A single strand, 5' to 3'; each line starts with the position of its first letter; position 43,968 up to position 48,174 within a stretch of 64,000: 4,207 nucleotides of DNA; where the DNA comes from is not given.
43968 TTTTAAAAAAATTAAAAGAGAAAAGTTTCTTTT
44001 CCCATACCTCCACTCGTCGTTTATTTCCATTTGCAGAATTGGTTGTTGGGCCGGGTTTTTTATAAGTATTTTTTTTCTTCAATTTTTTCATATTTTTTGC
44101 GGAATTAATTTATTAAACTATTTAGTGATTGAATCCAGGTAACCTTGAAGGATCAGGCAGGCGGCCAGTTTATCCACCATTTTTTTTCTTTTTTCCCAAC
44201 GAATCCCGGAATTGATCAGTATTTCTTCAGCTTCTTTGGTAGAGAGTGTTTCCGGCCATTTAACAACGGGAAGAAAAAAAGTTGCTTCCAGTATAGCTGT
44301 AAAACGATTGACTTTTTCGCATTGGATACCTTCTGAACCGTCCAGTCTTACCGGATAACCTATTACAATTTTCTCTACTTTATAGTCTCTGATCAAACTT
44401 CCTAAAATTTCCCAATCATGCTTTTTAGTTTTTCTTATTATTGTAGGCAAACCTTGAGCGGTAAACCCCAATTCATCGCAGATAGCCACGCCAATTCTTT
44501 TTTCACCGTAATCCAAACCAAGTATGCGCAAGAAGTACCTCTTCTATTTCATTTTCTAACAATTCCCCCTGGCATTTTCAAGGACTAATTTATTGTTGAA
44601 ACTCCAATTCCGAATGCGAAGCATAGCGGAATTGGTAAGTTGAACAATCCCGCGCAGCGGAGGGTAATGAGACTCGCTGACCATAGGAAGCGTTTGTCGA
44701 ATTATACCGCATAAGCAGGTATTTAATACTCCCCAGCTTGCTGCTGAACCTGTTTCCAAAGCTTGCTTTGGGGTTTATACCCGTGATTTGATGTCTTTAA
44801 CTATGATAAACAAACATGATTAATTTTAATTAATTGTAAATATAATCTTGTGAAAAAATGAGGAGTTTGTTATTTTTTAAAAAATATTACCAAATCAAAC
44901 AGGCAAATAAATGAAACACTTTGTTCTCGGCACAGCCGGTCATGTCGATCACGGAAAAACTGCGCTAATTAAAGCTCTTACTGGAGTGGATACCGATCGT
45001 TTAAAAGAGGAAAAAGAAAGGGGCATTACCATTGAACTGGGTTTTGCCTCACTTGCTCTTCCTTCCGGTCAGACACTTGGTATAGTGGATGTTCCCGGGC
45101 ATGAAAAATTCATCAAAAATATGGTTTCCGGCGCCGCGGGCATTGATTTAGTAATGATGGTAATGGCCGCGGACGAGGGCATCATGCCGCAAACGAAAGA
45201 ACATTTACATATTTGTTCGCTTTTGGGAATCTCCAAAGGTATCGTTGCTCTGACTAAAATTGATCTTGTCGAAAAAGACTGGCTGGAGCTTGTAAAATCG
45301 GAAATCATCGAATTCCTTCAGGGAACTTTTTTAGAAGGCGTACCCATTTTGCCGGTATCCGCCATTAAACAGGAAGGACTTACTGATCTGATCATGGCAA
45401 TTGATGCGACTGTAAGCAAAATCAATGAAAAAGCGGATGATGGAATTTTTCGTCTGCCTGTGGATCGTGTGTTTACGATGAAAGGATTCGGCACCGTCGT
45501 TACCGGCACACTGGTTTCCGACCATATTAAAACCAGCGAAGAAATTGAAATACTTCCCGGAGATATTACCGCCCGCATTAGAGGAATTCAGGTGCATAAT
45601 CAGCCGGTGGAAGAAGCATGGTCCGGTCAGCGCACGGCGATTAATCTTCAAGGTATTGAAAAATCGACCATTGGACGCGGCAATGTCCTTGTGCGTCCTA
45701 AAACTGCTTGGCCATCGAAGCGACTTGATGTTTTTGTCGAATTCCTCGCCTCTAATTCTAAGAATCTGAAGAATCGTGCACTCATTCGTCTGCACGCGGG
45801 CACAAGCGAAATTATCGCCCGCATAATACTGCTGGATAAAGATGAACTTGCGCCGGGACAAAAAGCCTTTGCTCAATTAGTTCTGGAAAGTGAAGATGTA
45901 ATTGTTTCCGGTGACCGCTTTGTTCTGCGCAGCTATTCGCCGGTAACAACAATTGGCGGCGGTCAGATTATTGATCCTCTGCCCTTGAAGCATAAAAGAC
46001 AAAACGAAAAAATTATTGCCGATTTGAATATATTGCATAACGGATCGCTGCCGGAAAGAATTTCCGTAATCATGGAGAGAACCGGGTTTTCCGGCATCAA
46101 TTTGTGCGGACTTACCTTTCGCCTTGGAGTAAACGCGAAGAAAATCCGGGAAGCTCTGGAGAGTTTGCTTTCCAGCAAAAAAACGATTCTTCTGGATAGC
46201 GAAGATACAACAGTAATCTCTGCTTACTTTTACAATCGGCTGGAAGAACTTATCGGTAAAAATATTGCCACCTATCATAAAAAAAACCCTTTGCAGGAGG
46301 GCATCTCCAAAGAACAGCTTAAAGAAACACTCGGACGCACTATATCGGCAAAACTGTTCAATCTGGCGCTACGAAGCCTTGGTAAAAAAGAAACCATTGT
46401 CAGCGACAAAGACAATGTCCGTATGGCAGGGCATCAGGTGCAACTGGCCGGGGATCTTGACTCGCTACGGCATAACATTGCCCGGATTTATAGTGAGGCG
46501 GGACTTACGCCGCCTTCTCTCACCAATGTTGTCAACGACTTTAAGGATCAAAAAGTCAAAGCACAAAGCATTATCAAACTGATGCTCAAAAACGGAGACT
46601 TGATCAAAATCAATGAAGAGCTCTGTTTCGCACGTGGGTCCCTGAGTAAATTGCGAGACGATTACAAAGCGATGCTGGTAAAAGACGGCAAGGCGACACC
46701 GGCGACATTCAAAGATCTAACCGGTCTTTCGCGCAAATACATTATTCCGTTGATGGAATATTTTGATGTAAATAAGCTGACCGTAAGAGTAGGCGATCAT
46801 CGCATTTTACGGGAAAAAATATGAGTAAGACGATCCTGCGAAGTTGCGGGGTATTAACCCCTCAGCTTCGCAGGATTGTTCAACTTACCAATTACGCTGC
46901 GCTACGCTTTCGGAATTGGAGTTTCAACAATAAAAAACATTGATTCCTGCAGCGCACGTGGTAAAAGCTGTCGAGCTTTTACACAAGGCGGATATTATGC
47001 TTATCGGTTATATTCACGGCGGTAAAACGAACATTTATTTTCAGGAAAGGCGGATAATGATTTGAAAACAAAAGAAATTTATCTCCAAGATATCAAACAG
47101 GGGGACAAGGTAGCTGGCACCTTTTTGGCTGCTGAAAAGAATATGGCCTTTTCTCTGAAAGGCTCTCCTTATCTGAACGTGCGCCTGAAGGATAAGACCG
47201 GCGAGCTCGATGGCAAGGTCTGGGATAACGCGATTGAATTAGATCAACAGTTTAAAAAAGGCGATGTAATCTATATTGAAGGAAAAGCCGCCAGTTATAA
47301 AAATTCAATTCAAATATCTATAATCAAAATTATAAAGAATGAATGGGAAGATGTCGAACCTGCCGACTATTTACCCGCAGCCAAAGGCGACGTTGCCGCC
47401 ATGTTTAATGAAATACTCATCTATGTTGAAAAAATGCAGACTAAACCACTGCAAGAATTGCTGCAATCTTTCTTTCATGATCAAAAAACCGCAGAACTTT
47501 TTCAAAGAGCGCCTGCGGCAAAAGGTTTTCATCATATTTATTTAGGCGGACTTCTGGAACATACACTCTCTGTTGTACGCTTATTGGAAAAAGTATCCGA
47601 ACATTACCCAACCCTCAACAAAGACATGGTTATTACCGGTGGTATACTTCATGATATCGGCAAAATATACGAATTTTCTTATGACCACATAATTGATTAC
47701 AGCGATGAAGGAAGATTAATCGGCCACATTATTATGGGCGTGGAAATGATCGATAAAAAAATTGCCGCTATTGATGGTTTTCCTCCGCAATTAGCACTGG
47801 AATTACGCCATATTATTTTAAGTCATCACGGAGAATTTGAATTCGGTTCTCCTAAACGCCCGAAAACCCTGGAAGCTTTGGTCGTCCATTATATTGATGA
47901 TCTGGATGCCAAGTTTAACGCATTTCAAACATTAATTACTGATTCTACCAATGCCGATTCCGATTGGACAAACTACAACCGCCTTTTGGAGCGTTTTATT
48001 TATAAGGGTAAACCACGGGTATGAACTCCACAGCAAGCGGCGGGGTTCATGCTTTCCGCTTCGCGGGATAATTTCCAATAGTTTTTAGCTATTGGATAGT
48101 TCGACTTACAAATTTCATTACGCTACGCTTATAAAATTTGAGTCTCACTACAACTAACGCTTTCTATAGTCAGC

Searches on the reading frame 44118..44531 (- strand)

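Call 45: search_protein_families(library=pfam, proteins=[window:44118-44531:-])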
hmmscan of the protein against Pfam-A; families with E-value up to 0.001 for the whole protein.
window:44118-44531:- (137 aa): 1 family
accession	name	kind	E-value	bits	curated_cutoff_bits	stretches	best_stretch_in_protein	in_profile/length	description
PF03652.20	RuvX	-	1.6e-44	151.9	29.2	1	1-134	1-134/134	Holliday junction resolvase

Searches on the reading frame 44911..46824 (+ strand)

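Call 45: search_protein_families(library=pfam, proteins=[window:44911-46824:+])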
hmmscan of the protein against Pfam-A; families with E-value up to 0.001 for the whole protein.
window:44911-46824:+ (637 aa): 6 families
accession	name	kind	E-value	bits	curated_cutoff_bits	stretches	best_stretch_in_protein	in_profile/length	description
PF00009.33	GTP_EFTU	-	2.9e-37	128.5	26.5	1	2-168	2-186/188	Elongation factor Tu GTP binding domain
PF09107.17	SelB-wing_3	-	1.1e-17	63.8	23.2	1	591-633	5-47/47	Elongation factor SelB, winged helix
PF25461.1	Beta-barrel_SelB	-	3.6e-14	53.3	27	1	279-357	7-77/80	Selenocysteine-specific elongation factor, beta-barrel domain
PF09106.17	SelB-wing_2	-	5e-13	49.4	22.3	1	452-504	4-56/57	Elongation factor SelB, winged helix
PF03144.31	GTP_EFTU_D2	-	7.1e-08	33.2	30.3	1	194-260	1-72/73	Elongation factor Tu domain 2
PF01926.29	MMR_HSR1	-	1.6e-05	25.4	21.9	1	8-102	4-100/113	50S ribosome-binding GTPase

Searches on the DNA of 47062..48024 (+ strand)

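Call 70: search_with_rna_model(model_id=R1, sources=[L200, L201, L202, L203, L153, L115, L135, L112], filters=off, max_evalue=0.01)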
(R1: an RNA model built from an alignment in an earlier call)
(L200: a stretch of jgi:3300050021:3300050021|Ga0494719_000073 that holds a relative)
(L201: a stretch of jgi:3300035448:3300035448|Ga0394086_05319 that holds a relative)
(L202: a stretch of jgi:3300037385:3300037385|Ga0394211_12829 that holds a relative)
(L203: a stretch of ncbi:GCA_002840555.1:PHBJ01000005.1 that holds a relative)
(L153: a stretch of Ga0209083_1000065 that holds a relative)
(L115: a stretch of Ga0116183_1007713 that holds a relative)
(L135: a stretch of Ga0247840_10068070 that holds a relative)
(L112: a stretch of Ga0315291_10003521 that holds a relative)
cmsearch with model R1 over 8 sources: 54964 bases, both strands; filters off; matches with E-value up to 0.01: 3.
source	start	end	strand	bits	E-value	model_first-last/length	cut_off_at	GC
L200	5255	5312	+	82.5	7.3e-15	1-58/58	no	0.29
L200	5119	5176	-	52.5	1.1e-08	1-58/58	no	0.4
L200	5035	5106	+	36.4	2.3e-05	5-56/58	no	0.35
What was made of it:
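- On REP (GTAG / CGTC superfamilies): Inverted units are rare nested exceptions, for example L200 5119-5176 (call 70).
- Relatives at 90-91% identity (L201, L202) have no unit in 9 kb, where the window has four elements (call 70).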
